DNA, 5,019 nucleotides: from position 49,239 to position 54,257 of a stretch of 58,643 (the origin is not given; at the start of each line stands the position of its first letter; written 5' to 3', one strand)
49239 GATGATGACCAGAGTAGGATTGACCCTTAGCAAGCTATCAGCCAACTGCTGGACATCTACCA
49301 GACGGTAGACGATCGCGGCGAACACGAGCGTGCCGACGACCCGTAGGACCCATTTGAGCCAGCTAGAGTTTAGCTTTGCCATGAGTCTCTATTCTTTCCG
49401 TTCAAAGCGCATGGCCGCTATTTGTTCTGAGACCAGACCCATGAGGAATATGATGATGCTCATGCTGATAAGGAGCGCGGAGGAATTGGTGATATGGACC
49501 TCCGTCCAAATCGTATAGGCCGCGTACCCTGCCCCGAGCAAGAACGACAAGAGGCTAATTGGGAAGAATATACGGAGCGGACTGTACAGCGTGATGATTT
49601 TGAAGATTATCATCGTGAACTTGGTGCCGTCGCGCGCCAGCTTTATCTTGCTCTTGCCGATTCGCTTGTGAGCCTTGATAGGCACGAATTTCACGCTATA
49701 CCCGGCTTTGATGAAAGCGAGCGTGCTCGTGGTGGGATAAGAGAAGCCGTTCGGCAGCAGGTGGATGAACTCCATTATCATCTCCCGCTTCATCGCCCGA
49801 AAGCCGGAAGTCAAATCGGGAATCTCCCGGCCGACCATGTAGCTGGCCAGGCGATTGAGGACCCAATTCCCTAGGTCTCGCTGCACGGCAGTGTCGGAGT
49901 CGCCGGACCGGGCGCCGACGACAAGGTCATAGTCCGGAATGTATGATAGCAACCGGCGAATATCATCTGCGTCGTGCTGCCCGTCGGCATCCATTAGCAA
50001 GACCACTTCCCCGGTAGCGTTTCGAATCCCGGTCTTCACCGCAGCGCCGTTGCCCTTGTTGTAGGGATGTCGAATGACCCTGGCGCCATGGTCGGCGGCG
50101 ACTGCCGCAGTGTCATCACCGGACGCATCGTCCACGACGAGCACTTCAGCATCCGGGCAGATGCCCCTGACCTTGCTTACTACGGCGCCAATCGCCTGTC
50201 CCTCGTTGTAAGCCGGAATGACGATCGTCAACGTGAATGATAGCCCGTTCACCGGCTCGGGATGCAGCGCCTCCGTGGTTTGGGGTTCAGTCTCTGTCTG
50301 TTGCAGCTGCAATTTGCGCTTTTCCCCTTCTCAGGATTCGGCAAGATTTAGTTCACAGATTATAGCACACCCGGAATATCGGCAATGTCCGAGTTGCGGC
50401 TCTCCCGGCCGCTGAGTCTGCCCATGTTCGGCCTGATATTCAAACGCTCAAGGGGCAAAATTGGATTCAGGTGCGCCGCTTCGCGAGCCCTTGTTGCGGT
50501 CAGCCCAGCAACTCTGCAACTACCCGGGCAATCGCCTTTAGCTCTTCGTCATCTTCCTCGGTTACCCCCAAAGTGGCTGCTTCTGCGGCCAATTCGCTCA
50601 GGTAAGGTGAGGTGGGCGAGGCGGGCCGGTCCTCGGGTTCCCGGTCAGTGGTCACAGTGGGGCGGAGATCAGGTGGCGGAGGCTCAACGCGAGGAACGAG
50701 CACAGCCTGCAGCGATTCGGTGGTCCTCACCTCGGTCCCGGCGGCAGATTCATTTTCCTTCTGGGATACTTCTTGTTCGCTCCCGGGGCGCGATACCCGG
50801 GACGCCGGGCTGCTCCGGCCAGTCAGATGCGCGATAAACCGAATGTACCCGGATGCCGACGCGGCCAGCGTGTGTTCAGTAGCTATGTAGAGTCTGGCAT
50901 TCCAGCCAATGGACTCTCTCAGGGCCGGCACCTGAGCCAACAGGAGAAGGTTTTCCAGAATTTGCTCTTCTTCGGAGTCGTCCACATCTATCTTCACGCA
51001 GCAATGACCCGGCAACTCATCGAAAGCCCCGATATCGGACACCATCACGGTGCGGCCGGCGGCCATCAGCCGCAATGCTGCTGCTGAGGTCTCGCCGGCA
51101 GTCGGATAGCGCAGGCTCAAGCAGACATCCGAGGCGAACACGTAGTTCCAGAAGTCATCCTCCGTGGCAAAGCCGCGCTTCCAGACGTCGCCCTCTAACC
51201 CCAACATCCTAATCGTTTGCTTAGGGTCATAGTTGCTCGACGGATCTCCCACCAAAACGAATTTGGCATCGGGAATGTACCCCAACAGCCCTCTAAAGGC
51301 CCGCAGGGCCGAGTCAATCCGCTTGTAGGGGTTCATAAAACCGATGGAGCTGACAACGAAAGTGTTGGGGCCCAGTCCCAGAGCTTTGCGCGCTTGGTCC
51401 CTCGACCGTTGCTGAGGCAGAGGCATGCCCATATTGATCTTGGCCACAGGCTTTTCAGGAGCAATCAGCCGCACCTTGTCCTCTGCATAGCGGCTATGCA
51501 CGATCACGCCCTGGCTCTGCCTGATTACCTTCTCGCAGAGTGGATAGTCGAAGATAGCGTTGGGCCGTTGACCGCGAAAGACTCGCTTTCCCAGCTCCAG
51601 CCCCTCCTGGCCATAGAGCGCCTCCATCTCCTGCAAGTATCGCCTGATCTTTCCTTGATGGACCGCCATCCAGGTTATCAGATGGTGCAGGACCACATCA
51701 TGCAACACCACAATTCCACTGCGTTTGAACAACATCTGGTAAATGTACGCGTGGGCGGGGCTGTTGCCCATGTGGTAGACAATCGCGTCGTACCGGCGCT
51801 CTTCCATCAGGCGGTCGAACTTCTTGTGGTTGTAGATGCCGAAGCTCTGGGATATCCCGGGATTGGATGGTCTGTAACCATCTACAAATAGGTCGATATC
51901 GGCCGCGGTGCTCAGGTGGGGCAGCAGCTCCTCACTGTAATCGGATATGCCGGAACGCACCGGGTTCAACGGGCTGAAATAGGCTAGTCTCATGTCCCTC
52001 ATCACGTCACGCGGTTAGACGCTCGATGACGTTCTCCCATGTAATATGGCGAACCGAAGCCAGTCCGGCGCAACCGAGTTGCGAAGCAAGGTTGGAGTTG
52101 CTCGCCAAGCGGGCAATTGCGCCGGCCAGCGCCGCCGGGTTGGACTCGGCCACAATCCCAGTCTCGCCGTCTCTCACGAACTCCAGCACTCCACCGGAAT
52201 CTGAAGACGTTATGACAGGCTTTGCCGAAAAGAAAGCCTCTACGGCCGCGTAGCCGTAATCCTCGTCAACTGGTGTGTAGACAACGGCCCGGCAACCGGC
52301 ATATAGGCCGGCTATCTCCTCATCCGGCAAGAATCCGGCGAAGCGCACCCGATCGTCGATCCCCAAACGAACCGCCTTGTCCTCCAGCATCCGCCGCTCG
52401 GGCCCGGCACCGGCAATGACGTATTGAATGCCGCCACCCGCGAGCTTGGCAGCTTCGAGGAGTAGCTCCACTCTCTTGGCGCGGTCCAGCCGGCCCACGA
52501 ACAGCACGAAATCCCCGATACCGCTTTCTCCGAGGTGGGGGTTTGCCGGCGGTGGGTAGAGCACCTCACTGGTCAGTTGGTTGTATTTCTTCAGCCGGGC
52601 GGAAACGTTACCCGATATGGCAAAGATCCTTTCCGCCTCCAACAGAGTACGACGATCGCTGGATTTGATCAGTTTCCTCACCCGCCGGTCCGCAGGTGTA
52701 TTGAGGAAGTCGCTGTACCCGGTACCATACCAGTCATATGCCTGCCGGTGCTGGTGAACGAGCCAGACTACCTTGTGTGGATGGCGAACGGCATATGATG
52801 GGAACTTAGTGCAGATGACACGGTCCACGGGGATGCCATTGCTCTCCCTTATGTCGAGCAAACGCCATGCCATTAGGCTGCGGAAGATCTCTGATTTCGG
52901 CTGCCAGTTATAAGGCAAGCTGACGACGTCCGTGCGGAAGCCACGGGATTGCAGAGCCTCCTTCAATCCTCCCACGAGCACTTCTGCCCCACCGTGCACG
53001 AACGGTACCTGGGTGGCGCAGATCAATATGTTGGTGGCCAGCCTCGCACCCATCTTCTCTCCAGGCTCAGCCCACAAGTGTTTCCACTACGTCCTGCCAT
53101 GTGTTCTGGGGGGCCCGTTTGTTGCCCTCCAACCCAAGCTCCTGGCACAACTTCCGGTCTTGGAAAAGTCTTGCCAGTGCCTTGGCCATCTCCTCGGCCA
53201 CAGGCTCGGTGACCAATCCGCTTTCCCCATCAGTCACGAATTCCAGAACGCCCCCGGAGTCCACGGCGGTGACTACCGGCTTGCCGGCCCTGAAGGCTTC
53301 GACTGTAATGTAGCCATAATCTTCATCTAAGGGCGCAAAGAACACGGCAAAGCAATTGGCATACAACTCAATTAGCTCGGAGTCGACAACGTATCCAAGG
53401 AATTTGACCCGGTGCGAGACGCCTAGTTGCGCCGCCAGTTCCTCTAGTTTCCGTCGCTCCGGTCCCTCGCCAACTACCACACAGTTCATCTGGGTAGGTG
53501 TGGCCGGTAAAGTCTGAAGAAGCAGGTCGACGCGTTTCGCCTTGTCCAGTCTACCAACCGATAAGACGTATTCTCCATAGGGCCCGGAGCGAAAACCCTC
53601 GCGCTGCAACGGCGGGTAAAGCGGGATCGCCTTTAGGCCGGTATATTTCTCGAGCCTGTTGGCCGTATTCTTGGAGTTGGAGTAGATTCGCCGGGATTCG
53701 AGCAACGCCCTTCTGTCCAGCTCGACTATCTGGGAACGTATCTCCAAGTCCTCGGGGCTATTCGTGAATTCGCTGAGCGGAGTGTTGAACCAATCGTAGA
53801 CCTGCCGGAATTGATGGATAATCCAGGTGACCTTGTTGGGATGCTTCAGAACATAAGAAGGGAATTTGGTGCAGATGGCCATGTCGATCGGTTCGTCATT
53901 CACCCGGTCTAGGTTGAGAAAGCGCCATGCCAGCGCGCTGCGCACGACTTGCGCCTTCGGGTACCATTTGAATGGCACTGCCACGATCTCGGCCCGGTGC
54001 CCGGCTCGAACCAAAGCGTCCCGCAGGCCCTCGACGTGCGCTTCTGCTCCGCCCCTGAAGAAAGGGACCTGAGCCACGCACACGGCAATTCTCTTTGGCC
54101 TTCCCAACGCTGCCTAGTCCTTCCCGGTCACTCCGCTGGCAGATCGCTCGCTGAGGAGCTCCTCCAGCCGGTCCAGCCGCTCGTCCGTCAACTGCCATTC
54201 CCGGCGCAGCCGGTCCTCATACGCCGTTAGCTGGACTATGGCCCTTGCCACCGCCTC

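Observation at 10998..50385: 27-gene, roughly 39-kb co-directional operon dominated by GT-C-like membrane proteins: candidate extracytoplasmic glycopolymer assembly line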

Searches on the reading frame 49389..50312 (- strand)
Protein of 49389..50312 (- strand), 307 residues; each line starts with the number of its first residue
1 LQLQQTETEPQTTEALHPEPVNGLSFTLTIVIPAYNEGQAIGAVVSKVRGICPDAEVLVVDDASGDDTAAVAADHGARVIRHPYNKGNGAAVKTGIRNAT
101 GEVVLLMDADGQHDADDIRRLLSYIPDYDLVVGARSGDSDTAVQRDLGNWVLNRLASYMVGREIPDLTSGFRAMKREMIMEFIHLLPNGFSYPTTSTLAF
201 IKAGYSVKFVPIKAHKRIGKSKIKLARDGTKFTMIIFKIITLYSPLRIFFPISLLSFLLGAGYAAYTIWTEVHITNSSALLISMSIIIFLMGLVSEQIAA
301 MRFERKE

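Call 6: search_protein_families(library=pfam, proteins=[window:49389-50312:-], max_evalue=0.01)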
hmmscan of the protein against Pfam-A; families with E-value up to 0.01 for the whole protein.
window:49389-50312:- (307 aa): 3 families
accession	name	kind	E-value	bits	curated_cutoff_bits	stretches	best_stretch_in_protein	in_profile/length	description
PF00535.33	Glycos_transf_2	-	1.2e-31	110.3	23.3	1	29-180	1-165/168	Glycosyl transferase family 2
PF13641.12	Glyco_tranf_2_3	-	1.1e-06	29.2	27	1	28-133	3-121/230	Glycosyltransferase like family 2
PF10111.15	Glyco_tranf_2_2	-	0.00048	20.1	27.3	1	29-125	1-106/276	Glycosyltransferase like family 2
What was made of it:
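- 49389..50312 (-): g27, GT2 with C-terminal TM helices (GtrB/ArnC/DPM1/AglJ architecture): polyprenyl-phosphate-sugar synthase candidate. Pfam GT2 E 1e-31 (call 6).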

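Call 11: search_protein_families(library=ncbifam, proteins=[window:49389-50312:-], max_evalue=0.001)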
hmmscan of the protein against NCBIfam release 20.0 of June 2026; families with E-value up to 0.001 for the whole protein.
window:49389-50312:- (307 aa): 17 families
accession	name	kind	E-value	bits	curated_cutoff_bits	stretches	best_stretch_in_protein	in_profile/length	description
TIGR04182.1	glyco_TIGR04182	equivalog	1.7e-43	149.1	325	1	28-304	2-288/293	S-layer glycoprotein N-glycosyltransferase AglJ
NF041391.1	DPhHxTase_Halo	equivalog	2.7e-28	98.4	375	1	34-239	3-208/213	dolichyl-phosphate hexose transferase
NF058614.1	PPMAGASynPpgS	equivalog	1.2e-26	93.6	370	1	30-193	4-175/226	polyprenyl-phospho-N-acetylgalactosaminyl synthase PpgS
NF047588.1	GlcsyltransPgfSStrep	equivalog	2.1e-18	66.6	500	1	27-288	2-270/308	glycosyltransferase PgfS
NF007986.1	PRK10714.1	equivalog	2.3e-17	63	529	1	28-254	8-239/316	undecaprenyl-phosphate 4-deoxy-4-formamido-L-arabinose transferase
TIGR03965.1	mycofact_glyco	equivalog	2.5e-14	53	280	1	20-123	67-177/467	mycofactocin biosynthesis glycosyltransferase MftF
TIGR04283.1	glyco_like_mftF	equivalog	3.3e-14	53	182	1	28-123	1-95/221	TIGR04283 family arsenosugar biosynthesis glycosyltransferase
NF010496.0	PRK13915.1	equivalog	4.9e-13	48.8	262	1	26-112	31-128/307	glucosyl-3-phosphoglycerate synthase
TIGR03937.1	PgaC_IcaA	equivalog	4.9e-11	42.2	422.3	1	27-124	46-149/407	poly-beta-1,6-N-acetyl-D-glucosamine synthase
NF041875.1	EPS_EpsD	equivalog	3e-10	40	370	1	28-127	1-106/325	exopolysaccharide biosynthesis glycosyltransferase EpsD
NF047683.1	TeichurnBiosyTuaG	equivalog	6.8e-08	32.5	400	1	27-126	7-112/252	teichuronic acid biosynthesis protein TuaG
NF007482.0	PRK10073.1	equivalog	1.1e-07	31.2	423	1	27-132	7-117/334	glycosyltransferase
NF053846.1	glyco_with_XrtP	equivalog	7.4e-07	28.2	520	1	25-75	40-90/440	XrtP-associated glycosyltransferase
TIGR03469.1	HpnB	hypoth_equivalog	1.6e-06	27.4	379.25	1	27-126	45-161/386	hopene-associated glycosyltransferase HpnB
TIGR04242.1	nodulat_NodC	equivalog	9.7e-06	24.8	550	1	24-139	46-168/395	chitooligosaccharide synthase NodC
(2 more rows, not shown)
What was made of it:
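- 49389..50312 (-): NCBIfam AglJ E 2e-43, Dol-P-hexose transferase E 3e-28, PpgS E 1e-26 (call 11).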

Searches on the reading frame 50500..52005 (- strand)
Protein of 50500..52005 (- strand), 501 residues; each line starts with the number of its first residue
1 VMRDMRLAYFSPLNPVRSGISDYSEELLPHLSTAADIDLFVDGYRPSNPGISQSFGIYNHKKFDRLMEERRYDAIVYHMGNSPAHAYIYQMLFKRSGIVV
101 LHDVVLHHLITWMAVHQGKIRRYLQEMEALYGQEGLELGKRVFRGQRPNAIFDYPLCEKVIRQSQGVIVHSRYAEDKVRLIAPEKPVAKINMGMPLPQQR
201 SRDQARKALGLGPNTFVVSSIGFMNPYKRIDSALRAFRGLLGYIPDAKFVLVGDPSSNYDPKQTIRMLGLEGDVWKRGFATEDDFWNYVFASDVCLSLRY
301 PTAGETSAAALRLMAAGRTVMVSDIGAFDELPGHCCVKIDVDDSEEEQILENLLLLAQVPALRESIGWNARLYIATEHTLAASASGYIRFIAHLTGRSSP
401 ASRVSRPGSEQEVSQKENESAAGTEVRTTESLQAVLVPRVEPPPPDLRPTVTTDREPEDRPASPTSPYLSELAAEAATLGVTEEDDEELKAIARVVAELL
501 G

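Call 6: search_protein_families(library=pfam, proteins=[window:50500-52005:-], max_evalue=0.01)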
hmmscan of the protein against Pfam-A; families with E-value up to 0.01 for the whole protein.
window:50500-52005:- (501 aa): 2 families
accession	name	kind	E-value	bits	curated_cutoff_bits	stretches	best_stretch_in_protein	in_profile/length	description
PF00534.26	Glycos_transf_1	-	6.5e-09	36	26.4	1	202-371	2-170/172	Glycosyl transferases group 1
PF13692.12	Glyco_trans_1_4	-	3.8e-08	34.1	27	1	217-343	3-128/142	Glycosyl transferases group 1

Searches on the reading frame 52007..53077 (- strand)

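Call 6: search_protein_families(library=pfam, proteins=[window:52007-53077:-], max_evalue=0.01)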
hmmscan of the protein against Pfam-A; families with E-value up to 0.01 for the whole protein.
window:52007-53077:- (356 aa): 5 families
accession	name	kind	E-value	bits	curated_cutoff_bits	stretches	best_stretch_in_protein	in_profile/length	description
PF00534.26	Glycos_transf_1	-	1.3e-31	109.9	26.4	1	189-335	16-166/172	Glycosyl transferases group 1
PF13692.12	Glyco_trans_1_4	-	1.3e-25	90.8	27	1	191-327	4-142/142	Glycosyl transferases group 1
PF13524.12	Glyco_trans_1_2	-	6.1e-06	26.7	25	1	204-354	3-142/144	Glycosyl transferase-like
PF13439.12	Glyco_transf_4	-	2.4e-05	24.9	28.5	1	29-168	2-154/170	Glycosyltransferase Family 4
PF20706.3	GT4-conflict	-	8.8e-05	22.1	26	1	189-303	198-322/385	Family 4 Glycosyltransferase in conflict systems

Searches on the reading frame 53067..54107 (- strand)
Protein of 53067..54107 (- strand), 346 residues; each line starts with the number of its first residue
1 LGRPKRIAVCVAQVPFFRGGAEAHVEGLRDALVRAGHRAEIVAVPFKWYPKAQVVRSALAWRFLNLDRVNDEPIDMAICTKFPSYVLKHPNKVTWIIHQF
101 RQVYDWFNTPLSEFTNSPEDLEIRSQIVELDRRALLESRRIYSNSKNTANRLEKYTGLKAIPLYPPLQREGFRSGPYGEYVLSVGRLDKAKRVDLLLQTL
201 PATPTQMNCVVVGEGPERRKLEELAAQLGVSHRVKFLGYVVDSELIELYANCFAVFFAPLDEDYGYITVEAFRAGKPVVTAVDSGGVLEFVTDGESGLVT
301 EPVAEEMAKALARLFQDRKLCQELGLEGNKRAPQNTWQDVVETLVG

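Call 6: search_protein_families(library=pfam, proteins=[window:53067-54107:-], max_evalue=0.01)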
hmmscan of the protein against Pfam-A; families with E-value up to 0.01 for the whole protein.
window:53067-54107:- (346 aa): 5 families
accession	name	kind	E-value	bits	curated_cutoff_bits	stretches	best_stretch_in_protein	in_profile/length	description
PF00534.26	Glycos_transf_1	-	3.2e-33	115.1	26.4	1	179-330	16-171/172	Glycosyl transferases group 1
PF13692.12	Glyco_trans_1_4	-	7.4e-26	91.6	27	1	180-317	3-142/142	Glycosyl transferases group 1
PF13439.12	Glyco_transf_4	-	0.00015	22.3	28.5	1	19-159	2-155/170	Glycosyltransferase Family 4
PF13524.12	Glyco_trans_1_2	-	0.00037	20.9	25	1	195-344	4-142/144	Glycosyl transferase-like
PF20706.3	GT4-conflict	-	0.0042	16.5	26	1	180-298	199-327/385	Family 4 Glycosyltransferase in conflict systems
